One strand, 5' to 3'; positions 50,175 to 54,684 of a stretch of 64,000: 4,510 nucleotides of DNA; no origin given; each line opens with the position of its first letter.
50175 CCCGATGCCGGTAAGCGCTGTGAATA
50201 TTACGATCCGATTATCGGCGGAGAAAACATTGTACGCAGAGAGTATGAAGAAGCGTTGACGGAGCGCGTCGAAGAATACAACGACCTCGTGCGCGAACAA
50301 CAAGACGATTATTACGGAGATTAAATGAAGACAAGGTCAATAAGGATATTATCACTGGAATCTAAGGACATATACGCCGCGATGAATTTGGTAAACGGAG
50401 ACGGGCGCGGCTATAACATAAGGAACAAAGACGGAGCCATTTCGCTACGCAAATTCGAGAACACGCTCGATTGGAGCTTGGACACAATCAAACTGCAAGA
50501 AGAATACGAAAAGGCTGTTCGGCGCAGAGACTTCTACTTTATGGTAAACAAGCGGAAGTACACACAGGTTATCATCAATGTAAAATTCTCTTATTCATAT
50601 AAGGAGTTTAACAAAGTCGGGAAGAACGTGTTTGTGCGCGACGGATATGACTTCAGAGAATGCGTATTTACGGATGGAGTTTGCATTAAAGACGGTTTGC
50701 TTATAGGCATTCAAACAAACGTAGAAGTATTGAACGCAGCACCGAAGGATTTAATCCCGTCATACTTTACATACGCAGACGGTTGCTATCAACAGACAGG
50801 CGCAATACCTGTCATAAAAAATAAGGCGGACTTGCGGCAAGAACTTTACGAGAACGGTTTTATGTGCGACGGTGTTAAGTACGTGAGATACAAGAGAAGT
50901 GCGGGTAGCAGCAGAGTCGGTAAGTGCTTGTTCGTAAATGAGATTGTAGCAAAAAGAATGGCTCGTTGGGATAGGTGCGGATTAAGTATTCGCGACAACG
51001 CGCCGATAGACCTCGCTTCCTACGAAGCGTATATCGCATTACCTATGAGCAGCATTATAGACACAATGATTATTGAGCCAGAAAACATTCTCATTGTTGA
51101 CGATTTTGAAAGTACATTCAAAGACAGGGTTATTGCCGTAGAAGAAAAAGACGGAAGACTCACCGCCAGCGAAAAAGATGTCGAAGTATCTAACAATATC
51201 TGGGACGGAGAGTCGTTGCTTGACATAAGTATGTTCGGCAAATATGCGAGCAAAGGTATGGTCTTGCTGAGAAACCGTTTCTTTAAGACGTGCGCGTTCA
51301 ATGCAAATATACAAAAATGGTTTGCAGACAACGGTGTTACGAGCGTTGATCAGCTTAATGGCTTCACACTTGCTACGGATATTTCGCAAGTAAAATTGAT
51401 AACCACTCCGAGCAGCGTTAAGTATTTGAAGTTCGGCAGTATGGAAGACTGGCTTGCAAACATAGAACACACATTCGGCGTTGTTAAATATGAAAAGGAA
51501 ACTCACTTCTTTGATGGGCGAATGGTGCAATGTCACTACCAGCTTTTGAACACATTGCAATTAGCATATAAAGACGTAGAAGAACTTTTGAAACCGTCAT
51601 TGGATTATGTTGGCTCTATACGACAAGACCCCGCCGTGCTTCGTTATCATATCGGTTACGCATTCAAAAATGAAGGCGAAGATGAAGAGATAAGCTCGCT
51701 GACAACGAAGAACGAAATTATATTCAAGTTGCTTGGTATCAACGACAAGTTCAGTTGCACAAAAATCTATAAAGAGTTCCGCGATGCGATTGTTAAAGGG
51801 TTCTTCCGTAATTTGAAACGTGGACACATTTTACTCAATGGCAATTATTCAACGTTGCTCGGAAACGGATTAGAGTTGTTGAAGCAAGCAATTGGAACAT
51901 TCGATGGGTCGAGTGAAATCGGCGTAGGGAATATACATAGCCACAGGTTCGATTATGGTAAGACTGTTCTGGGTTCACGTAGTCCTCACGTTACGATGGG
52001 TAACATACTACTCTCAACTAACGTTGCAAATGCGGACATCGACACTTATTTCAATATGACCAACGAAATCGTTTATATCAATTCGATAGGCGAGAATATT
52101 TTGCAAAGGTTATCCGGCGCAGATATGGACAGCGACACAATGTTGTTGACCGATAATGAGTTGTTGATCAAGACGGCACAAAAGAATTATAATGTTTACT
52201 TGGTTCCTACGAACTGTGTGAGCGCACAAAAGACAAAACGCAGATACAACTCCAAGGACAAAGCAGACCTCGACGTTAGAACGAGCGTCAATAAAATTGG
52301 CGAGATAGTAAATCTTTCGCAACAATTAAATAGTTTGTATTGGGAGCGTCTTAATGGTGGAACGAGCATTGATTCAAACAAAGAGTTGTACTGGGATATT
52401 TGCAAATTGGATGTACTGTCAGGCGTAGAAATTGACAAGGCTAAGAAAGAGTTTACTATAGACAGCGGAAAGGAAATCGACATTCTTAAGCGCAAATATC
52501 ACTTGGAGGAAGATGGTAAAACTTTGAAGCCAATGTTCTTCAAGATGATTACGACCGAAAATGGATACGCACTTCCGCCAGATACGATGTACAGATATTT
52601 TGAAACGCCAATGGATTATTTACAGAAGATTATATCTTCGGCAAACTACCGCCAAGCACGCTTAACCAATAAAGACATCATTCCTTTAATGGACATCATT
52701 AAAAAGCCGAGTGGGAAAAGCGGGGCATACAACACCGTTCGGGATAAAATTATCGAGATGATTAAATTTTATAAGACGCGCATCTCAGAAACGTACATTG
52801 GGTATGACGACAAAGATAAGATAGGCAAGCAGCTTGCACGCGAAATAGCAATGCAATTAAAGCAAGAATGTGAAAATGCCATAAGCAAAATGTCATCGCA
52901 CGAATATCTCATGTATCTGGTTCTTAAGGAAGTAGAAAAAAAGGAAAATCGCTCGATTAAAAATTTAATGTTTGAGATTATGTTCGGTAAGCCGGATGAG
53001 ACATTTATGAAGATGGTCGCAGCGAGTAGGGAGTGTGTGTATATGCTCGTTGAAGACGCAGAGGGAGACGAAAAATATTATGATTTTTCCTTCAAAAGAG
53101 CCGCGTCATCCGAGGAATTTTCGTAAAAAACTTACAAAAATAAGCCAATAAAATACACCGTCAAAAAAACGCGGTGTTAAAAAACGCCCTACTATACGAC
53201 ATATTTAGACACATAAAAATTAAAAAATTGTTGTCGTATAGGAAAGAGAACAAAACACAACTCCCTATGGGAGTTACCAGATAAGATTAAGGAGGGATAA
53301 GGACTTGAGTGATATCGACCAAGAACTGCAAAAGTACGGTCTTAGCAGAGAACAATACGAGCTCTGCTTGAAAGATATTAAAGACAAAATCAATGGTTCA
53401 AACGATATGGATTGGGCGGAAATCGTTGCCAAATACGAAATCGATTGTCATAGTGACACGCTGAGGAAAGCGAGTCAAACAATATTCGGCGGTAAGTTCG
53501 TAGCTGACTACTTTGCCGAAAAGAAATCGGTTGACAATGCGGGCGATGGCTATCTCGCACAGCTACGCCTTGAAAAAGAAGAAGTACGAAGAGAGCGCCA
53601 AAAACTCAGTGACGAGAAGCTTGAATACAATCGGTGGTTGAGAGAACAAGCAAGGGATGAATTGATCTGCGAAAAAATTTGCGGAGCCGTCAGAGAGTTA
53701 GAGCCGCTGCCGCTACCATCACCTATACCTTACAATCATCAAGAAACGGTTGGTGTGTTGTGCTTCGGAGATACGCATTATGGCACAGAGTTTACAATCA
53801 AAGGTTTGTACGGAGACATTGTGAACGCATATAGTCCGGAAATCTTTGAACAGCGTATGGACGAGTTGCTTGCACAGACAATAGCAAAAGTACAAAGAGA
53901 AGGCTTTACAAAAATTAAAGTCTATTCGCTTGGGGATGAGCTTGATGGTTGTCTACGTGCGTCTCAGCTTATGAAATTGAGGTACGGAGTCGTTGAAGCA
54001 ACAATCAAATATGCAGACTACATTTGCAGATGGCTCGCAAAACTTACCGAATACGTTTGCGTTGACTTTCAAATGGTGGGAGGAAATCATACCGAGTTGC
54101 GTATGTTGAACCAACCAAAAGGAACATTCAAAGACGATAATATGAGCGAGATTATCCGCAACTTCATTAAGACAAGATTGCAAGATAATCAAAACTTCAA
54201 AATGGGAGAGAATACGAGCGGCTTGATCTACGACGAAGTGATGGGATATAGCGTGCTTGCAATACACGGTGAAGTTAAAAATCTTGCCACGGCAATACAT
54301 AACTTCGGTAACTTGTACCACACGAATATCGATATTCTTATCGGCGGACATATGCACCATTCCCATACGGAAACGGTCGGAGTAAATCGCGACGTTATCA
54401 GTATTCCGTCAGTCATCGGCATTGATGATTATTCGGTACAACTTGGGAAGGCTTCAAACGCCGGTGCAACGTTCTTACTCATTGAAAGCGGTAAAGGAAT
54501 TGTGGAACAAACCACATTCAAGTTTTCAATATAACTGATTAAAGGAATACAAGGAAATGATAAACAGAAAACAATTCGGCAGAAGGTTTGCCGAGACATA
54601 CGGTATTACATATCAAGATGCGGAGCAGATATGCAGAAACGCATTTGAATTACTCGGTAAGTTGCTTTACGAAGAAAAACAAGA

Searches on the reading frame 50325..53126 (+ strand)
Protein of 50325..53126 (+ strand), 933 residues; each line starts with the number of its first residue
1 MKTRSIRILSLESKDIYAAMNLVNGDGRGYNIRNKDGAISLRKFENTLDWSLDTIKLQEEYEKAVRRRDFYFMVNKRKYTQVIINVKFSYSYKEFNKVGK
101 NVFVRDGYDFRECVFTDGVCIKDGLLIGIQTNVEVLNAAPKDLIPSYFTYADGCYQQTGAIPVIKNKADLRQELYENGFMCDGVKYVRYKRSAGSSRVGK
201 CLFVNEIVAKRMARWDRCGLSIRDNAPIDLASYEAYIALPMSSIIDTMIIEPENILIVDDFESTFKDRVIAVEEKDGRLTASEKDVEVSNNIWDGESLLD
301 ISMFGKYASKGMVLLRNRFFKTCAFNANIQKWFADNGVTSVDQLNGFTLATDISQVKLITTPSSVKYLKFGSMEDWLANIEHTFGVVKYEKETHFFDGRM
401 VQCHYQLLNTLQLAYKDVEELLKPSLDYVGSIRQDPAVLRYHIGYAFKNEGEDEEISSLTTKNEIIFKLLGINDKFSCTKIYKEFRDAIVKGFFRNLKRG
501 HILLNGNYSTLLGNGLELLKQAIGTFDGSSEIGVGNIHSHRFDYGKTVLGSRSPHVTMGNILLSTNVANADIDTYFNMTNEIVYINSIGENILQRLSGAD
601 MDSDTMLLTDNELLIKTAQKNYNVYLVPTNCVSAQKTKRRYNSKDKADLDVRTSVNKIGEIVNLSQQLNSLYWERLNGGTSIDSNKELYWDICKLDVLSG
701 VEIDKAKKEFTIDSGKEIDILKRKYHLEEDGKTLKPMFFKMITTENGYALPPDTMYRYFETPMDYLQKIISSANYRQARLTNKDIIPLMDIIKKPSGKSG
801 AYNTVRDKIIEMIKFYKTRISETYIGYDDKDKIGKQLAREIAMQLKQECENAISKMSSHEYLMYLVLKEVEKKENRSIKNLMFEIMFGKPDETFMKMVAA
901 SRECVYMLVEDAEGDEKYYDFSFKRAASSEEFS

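Call 10: search_protein_families(library=pfam, proteins=[window:50325-53126:+], max_evalue=0.1)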
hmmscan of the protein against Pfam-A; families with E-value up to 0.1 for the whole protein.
window:50325-53126:+ (933 aa): 0 families

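Call 12: search_protein_families(library=phrogs, proteins=[window:50325-53126:+], max_evalue=0.001)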
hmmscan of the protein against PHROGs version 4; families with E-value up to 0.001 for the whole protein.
window:50325-53126:+ (933 aa): 1 family
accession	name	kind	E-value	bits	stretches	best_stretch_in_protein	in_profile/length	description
phrog_8308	-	unknown function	4.1e-107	360.7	1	4-897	4-807/847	-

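Call 14: search_dna_similar(query=window:50325-53126:+, collection=phages, mode=protein, max_rows=25)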
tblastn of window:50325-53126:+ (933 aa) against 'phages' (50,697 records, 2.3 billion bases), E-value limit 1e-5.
Records with a match: 16; places in all: 16; records where one place covers at least 80% of the query: 2.
Best place of each record, by identity: <60% 16.
By first word of the organism name: Enterocloster 6; Bacteriophage 5; Thomasclavelia 2; Bacillus 1; Psychrobacillus 1; Clostridium 1.
By host as written in the record: - 5; Enterocloster bolteae DA473 3; Enterocloster bolteae DA457 2; Thomasclavelia ramosa YY17 2; Bacillus subtilis 1; Enterocloster bolteae Q14 1; Psychrobacillus psychrodurans 1; Clostridium botulinum D str. 1873 1.
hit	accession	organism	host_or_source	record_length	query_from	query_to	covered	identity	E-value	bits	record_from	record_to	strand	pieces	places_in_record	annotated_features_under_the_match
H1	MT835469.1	Bacteriophage sp.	human fecal samples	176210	3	924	99%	46.9%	0e+0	841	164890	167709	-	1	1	record has no annotation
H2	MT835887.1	Bacteriophage sp.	human fecal samples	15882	2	883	95%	34.5%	2e-135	454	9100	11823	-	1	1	record has no annotation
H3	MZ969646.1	Bacillus phage BUCT082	Bacillus subtilis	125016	174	707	57%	24.5%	4e-17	93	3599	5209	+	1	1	hypothetical protein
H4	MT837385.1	Bacteriophage sp.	human fecal samples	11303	163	598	47%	30.0%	2e-42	175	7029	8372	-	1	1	record has no annotation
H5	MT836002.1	Bacteriophage sp.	human fecal samples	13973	158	707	59%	22.7%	4e-10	70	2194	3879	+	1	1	record has no annotation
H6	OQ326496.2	Enterocloster phage PMBT24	Enterocloster bolteae Q14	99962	164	639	51%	22.8%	4e-16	90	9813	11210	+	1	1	RNA-dependent RNA polymerase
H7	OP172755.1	Enterocloster phage CB473P1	Enterocloster bolteae DA473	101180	164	639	51%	22.8%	1e-15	89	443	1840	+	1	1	hypothetical protein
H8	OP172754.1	Enterocloster phage CB457P2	Enterocloster bolteae DA457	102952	164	639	51%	22.8%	1e-15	89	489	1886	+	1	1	hypothetical protein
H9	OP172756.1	Enterocloster phage CB473P2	Enterocloster bolteae DA473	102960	164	639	51%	22.8%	1e-15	89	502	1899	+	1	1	hypothetical protein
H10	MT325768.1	Psychrobacillus phage Perkons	Psychrobacillus psychrodurans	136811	169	621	49%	22.7%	9e-9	66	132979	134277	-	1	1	RNA-dependent RNA polymerase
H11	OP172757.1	Enterocloster phage CB473P3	Enterocloster bolteae DA473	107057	164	602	47%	22.6%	6e-13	79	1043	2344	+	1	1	hypothetical protein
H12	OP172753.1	Enterocloster phage CB457P1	Enterocloster bolteae DA457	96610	164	602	47%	22.5%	1e-12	79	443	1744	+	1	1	hypothetical protein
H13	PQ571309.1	Thomasclavelia phage TR-TP1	Thomasclavelia ramosa YY17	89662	172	616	48%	21.9%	1e-11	75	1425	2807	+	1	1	RNA-dependent RNA polymerase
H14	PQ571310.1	Thomasclavelia phage TR-TP2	Thomasclavelia ramosa YY17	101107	172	616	48%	21.9%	1e-11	75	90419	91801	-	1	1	RNA-dependent RNA polymerase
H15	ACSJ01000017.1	Clostridium phage D-1873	Clostridium botulinum D str. 1873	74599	169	621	49%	20.8%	2e-6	58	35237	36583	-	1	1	conserved hypothetical protein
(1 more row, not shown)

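Call 16: get_annotated_region(hit=H1, flank=20000)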
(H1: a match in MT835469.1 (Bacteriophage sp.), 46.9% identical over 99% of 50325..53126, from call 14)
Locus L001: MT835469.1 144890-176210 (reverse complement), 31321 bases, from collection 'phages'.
description: UNVERIFIED: Bacteriophage sp. clone scaffold_0 genomic sequence.
organism: Bacteriophage sp. (NCBI taxid 38018)
taxonomy: Viruses
host: -; source: human fecal samples; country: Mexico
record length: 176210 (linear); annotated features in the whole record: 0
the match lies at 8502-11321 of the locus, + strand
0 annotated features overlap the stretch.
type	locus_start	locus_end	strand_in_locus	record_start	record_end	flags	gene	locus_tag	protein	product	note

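Call 71: search_solved_structures(query=window:50325-53126:+, max_evalue=1)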
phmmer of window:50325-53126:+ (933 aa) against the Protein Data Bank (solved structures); distinct sequences matched with E-value up to 1: 0.

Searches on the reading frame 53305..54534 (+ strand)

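Call 12: search_protein_families(library=phrogs, proteins=[window:53305-54534:+], max_evalue=0.001)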
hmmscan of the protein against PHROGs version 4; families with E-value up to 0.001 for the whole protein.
window:53305-54534:+ (409 aa): 1 family
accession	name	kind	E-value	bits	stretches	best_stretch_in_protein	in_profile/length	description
phrog_284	-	DNA, RNA and nucleotide metabolism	1.8e-52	179.6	1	76-404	57-391/398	exonuclease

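Call 97: search_protein_families(library=pfam, proteins=[window:53305-54534:+], max_evalue=0.01)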
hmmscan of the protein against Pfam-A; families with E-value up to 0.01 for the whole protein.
window:53305-54534:+ (409 aa): 0 families
